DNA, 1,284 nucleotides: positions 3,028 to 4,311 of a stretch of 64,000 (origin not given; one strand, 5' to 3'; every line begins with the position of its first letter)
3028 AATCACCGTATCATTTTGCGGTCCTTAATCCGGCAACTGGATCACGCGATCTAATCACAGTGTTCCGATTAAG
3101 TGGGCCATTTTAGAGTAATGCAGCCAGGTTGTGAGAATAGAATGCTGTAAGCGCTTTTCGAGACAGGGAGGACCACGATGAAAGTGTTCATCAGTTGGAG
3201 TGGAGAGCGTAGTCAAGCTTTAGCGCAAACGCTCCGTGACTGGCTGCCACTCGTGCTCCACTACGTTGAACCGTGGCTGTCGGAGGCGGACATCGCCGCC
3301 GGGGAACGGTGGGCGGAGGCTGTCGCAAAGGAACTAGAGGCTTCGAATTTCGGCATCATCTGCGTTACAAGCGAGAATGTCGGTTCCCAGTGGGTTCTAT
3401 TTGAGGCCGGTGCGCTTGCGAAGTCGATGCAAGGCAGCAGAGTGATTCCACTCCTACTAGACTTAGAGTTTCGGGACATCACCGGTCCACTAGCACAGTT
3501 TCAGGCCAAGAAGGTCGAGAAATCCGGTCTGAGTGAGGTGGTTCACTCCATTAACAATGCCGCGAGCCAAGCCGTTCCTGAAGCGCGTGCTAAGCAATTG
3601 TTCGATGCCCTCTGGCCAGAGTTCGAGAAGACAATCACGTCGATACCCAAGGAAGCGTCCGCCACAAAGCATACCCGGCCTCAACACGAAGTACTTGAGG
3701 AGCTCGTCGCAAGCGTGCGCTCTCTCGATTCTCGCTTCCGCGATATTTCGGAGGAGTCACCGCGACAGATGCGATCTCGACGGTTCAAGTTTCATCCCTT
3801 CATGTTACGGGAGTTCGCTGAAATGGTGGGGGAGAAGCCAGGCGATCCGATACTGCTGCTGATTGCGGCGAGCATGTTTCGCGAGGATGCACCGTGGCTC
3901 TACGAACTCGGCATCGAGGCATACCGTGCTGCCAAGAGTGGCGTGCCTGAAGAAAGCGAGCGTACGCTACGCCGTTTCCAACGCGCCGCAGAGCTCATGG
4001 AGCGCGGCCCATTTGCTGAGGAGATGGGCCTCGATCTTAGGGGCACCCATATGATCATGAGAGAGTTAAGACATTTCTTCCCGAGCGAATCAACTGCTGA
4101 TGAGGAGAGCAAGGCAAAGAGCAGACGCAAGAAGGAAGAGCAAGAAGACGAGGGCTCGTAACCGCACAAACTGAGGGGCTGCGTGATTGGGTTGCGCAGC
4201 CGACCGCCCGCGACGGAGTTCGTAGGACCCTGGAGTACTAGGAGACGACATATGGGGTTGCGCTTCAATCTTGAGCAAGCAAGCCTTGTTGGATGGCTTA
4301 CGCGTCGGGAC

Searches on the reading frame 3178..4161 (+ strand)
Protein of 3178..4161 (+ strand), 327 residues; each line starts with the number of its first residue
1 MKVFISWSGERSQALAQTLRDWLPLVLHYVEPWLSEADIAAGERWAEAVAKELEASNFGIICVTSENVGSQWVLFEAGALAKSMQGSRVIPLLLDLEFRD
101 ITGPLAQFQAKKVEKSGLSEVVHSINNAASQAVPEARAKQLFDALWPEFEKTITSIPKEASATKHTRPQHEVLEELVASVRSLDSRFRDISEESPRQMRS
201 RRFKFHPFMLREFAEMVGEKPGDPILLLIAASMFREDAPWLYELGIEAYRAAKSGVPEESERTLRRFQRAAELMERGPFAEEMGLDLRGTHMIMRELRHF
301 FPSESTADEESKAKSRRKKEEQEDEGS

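Call 3: search_protein_families(library=pfam, proteins=[window:3178-4161:+], max_evalue=0.1)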
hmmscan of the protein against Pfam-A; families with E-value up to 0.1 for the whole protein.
window:3178-4161:+ (327 aa): 3 families
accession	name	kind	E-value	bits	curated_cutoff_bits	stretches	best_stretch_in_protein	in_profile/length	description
PF13676.11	TIR_2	-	1.3e-12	48.7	28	1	3-109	1-104/122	TIR domain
PF01582.25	TIR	-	0.0011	19.2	21.3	1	23-107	25-112/179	TIR domain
PF10137.14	CAP12-PCTIR_TIR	-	0.0042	17.5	24.7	1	2-92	1-98/119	CAP12/Pycsar effector protein, TIR domain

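Call 4: search_protein_families(library=padloc, proteins=[window:3178-4161:+], max_evalue=0.1)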
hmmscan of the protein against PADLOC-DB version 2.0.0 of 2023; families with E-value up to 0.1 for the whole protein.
window:3178-4161:+ (327 aa): 3 families
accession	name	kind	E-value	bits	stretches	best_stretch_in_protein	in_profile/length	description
PDLC03016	TIR-TM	-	3.6e-63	212.2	1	1-205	1-213/293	-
PDLC05062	PDC-S66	-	8.7e-06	23.4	1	3-90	151-237/282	-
PDLC00424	ThsB1|ThsB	-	0.0044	14.8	1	9-66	110-165/234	TIR-like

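Call 5: search_protein_families(library=ncbifam, proteins=[window:3178-4161:+], max_evalue=0.1)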
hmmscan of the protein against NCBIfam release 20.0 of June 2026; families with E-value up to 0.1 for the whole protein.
window:3178-4161:+ (327 aa): 2 families
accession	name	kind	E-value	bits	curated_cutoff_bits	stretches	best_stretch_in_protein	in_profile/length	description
NF058526.1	Thoeris_type3_ThcB4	equivalog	0.00019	20.4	220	1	2-147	129-280/375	Thoeris type III anti-phage system protein ThcB4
NF042941.1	Retron_TIR_antiphage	equivalog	0.096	11.4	600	0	2-94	341-433/464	TIR domain-containing anti-phage reverse transcriptase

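Call 6: find_homologous_proteins(query=window:3178-4161:+)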
Query window:3178-4161:+ (327 aa): 3750 proteins with E <= 0.001 among 8000 candidates; the best 120 are listed.
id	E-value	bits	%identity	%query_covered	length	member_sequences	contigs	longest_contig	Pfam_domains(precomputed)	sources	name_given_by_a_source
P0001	1.7e-209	713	100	100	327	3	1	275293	PF13676.12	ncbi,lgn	ncbi:MAG: toll/interleukin-1 receptor domain-containing protein [Acidobacteriota bacterium]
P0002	5.8e-171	586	81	99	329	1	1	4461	PF13676.12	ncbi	-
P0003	8.1e-171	586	83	97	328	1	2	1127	PF13676.12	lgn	-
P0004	4.9e-167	573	80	100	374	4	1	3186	PF13676.12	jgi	-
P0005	8.7e-157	540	75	99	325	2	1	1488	PF13676.12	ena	-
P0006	1.2e-156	539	74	99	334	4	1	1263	PF13676.12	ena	-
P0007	3.6e-150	518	72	99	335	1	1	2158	PF13676.12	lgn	-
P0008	1.2e-149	516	75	91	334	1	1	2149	PF13676.12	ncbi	-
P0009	8.1e-149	513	73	98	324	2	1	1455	PF13676.12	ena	-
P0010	2.2e-148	512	70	99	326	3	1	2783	PF13676.12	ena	-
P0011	4.9e-148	511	72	99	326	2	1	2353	PF13676.12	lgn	-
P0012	1.3e-147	510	72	98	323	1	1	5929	PF13676.12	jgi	jgi:hypothetical protein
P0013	1.4e-147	509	72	98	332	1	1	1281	PF13676.12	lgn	-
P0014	5.8e-147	507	71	99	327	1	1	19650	PF13676.12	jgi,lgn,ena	-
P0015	1.5e-146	506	71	99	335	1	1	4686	PF13676.12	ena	-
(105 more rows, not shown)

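Call 15: find_related_loci(query=window:3178-4161:+, collection=genome_contigs, flank=6000)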
Query window:3178-4161:+ (327 aa) in genome_contigs; peptide patterns used: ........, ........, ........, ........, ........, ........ (x = any residue, [..] = any of these).
499 stretches matched a pattern; 440 encode a relative of the query (tblastn E <= 1e-3); the best 80 are kept; 80 distinct loci.
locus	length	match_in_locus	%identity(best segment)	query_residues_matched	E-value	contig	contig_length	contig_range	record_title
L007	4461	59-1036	81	1-324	0e+0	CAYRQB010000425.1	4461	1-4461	MAG TPA_asm: uncultured Heliomicrobium sp. isolate SRP287453_co1_6 genome assembly, contig: NODE_39006_length_4461_cov_5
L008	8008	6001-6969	70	1-323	2e-154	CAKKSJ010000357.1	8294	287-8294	Burkholderiales bacterium isolate Hainich-H52-bin064-1 genome assembly, contig: H52-bin064_1_Hain_H52_02um_R2_6666_lengt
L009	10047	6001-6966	69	1-323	3e-147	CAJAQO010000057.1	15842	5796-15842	MAG: uncultured Verrucomicrobia subdivision 3 bacterium isolate B-2_bin-237 genome assembly, contig: bin-237:057/335, wh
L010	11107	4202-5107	69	1-301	3e-137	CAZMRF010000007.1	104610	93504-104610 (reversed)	MAG TPA_asm: uncultured Acidobacteriota bacterium isolate SRP119689_co1_145 genome assembly, contig: NODE_165_length_104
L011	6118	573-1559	66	1-322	1e-136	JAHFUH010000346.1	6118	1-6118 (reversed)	MAG: Acidobacteria bacterium isolate nzgw75 NODE_14359_length_6119_cov_2.711237, whole genome shotgun sequence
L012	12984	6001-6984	64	1-322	3e-133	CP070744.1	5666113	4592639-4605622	MAG: Phycisphaerales bacterium isolate bin37 chromosome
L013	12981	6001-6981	60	1-325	3e-129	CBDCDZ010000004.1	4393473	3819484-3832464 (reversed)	MAG: Trueperaceae bacterium isolate 07c7ba7f-aa85-48a8-9ef1-ab671b4b3d71 genome assembly, contig: contig_4, whole genome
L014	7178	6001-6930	65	1-301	3e-128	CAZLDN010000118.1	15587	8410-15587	MAG TPA_asm: uncultured Candidatus Solibacter sp. isolate ERP113451_co1_169 genome assembly, contig: NODE_4406_length_15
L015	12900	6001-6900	64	1-300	3e-127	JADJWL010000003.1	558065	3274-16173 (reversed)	MAG: Bryobacterales bacterium isolate Kalu_18-Q3-R12-55_BAT3C.261 tig00002202-10-5571220, whole genome shotgun sequence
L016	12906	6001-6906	66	1-301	5e-126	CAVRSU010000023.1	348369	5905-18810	MAG: uncultured delta proteobacterium isolate MFD01476.bin.2.97 genome assembly, contig: contig_20069, whole genome shot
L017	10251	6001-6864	63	1-283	9e-119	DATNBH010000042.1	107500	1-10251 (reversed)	MAG TPA_asm: Pyrinomonadaceae bacterium isolate SMAG_U11183 k141_2207149, whole genome shotgun sequence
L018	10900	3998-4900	62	1-297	7e-118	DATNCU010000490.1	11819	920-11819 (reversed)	MAG TPA_asm: Thermoanaerobaculia bacterium isolate SMAG_U11223 k141_2078996, whole genome shotgun sequence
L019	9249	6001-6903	59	1-297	1e-116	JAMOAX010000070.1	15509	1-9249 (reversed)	MAG: Magnetococcus sp. DMHC-8 contig-110_915, whole genome shotgun sequence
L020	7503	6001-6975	55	1-326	2e-114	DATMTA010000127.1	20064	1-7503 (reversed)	MAG TPA_asm: Ensifer sp. isolate SMAG_U13000 k141_19327, whole genome shotgun sequence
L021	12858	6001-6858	63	1-282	2e-113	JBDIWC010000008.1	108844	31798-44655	MAG: Gemmatimonadales bacterium isolate Bin_42 NODE_129_length_108844_cov_11.991032, whole genome shotgun sequence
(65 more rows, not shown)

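Call 26: search_solved_structures(query=window:3178-4161:+, max_evalue=1, show_alignments=2)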
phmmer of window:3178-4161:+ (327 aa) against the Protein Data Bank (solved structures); distinct sequences matched with E-value up to 1: 5.
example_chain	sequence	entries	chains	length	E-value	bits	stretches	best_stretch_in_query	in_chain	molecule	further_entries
7uxr_A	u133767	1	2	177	0.0011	22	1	14-128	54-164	TIR domain protein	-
7uwg_A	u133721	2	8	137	0.0054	19.7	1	3-131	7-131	Molecular chaperone Tir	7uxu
8g83_A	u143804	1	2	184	0.012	18.5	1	3-131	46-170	NAD(+) hydrolase AbTIR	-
3jrn_A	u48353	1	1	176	0.25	14.2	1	24-107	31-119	AT1G72930 protein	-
3h16_A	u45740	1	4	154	0.52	13.2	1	14-96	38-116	TIR protein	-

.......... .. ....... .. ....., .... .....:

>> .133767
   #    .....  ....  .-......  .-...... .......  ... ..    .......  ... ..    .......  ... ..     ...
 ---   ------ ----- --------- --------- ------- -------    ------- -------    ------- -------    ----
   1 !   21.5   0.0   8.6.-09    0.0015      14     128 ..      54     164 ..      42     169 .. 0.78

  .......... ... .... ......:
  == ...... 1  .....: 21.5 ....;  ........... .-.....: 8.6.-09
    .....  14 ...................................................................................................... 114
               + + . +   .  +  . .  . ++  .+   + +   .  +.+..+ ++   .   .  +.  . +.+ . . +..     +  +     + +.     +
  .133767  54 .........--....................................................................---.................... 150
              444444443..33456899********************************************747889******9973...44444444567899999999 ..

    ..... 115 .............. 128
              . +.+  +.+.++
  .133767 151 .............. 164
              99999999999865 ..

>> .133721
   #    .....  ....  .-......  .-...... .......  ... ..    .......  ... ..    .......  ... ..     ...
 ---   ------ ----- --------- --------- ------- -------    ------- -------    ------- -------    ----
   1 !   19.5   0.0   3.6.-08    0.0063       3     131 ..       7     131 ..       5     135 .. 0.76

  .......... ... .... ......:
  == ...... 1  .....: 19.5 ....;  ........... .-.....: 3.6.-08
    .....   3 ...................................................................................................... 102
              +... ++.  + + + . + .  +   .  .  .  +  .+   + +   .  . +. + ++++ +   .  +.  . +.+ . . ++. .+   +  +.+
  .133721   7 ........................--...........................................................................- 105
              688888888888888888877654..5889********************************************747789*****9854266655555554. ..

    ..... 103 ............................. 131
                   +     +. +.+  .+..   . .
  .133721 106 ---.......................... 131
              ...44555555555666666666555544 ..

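Call 55: search_protein_families(library=pfam, alignment_id=A4, max_evalue=0.00001)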
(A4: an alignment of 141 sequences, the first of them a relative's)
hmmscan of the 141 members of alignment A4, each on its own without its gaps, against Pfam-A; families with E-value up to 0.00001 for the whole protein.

A. member 1, L007:1185-1658:+ (158 aa): 2 families
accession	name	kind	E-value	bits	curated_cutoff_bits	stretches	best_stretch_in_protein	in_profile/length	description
PF12867.12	DinB_2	-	4.1e-16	60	24.8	1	12-145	2-125/128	DinB superfamily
PF05163.17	DinB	-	1.1e-07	32.4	23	1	2-144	1-134/165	DinB family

B. families by the number of members that match (of 141 scanned): 116 families (the first 25 are shown)
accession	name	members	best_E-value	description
PF01381.28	HTH_3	3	4e-15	Helix-turn-helix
PF00589.27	Phage_integrase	2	3.2e-25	Phage integrase family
PF19613.4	DUF6118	2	2.2e-21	Family of unknown function (DUF6118)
PF13676.11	TIR_2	2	7e-17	TIR domain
PF05163.17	DinB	2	2.3e-10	DinB family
PF13560.12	HTH_31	2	2.9e-10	Helix-turn-helix domain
PF12844.13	HTH_19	2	9.1e-10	Helix-turn-helix domain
PF00330.25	Aconitase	1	5.6e-148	Aconitase family (aconitate hydratase)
PF02515.22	CoA_transf_3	1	3.1e-115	CoA-transferase family III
PF04551.19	GcpE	1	1.7e-102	GcpE protein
PF02569.21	Pantoate_ligase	1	4.9e-102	Pantoate-beta-alanine ligase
PF01916.23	DS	1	7.8e-87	Deoxyhypusine synthase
PF00152.25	tRNA-synt_2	1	3e-80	tRNA synthetases class II (D, K and N)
PF05580.18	Peptidase_S55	1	1.4e-78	SpoIVB peptidase S55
PF12917.13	YfbR-like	1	7.5e-72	5'-deoxynucleotidase YfbR-like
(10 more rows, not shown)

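Call 56: search_protein_families(library=padloc, alignment_id=A4, max_evalue=1e-8)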
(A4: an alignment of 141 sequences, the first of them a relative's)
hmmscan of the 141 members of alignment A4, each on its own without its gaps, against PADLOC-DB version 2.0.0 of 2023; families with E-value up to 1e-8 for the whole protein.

A. member 1, L007:1185-1658:+ (158 aa): 0 families

B. families by the number of members that match (of 141 scanned): 74 families (the first 25 are shown)
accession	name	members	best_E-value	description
PDLC02926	HTH_VI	2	2.1e-10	-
PDLC03945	RmrA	2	1.6e-09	-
PDLC02317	AbiEii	1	5.2e-179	AbiEii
PDLC04807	PDC-S02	1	7.1e-146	-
PDLC04820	PDC-S02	1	1.5e-106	-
PDLC04803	PDC-S02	1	1.3e-105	-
PDLC04795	PDC-S02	1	7.3e-88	-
PDLC04810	PDC-S02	1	7.8e-85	-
PDLC04831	PDC-S02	1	3.7e-84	-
PDLC04827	PDC-S02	1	7.1e-83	-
PDLC04822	PDC-S02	1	1.8e-78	-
PDLC02304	AbiEii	1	1e-69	AbiEii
PDLC04802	PDC-S02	1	3.8e-68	-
PDLC04709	PDC-M55C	1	1e-64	-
PDLC04812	PDC-S02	1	9.5e-49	-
PDLC03016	TIR-TM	1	3.4e-42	-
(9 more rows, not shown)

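Call 58: find_related_loci(query=A3, collection=viral_contigs, flank=6000)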
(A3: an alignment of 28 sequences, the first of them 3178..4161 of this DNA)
Query A3 (327 aa) in viral_contigs; peptide patterns used: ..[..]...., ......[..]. (x = any residue, [..] = any of these).
124 stretches matched a pattern; 96 encode a relative of the query (tblastn E <= 1e-3); the best 80 are kept; 80 distinct loci.
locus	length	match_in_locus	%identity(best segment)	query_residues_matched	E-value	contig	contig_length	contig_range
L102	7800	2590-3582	44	1-327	9e-87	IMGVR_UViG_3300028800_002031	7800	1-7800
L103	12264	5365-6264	45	1-297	1e-82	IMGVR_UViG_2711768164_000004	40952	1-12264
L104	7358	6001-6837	36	1-255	2e-53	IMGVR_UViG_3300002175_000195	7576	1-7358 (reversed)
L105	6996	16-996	32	1-301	2e-51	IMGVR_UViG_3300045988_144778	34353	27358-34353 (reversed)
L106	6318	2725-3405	40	1-219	6e-48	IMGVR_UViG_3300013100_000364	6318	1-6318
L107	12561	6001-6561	40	1-181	2e-44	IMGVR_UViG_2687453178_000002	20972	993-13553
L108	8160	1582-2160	38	1-189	5e-44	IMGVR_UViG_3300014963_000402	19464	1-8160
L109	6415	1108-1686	38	1-189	5e-44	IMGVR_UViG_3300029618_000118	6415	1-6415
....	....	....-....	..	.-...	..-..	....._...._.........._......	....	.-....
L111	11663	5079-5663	41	1-189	7e-44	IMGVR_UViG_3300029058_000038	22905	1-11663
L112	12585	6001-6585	41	1-189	8e-44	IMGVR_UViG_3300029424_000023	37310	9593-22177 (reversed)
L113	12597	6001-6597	40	1-196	8e-44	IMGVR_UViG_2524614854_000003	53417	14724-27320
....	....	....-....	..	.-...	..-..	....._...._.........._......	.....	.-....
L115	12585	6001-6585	42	1-192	8e-44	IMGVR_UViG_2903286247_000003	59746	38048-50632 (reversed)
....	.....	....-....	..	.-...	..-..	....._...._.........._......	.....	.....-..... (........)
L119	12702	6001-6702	35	1-237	4e-43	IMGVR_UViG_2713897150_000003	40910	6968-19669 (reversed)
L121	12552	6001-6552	40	1-177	3e-43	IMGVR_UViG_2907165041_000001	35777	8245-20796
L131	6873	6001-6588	40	1-189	6e-42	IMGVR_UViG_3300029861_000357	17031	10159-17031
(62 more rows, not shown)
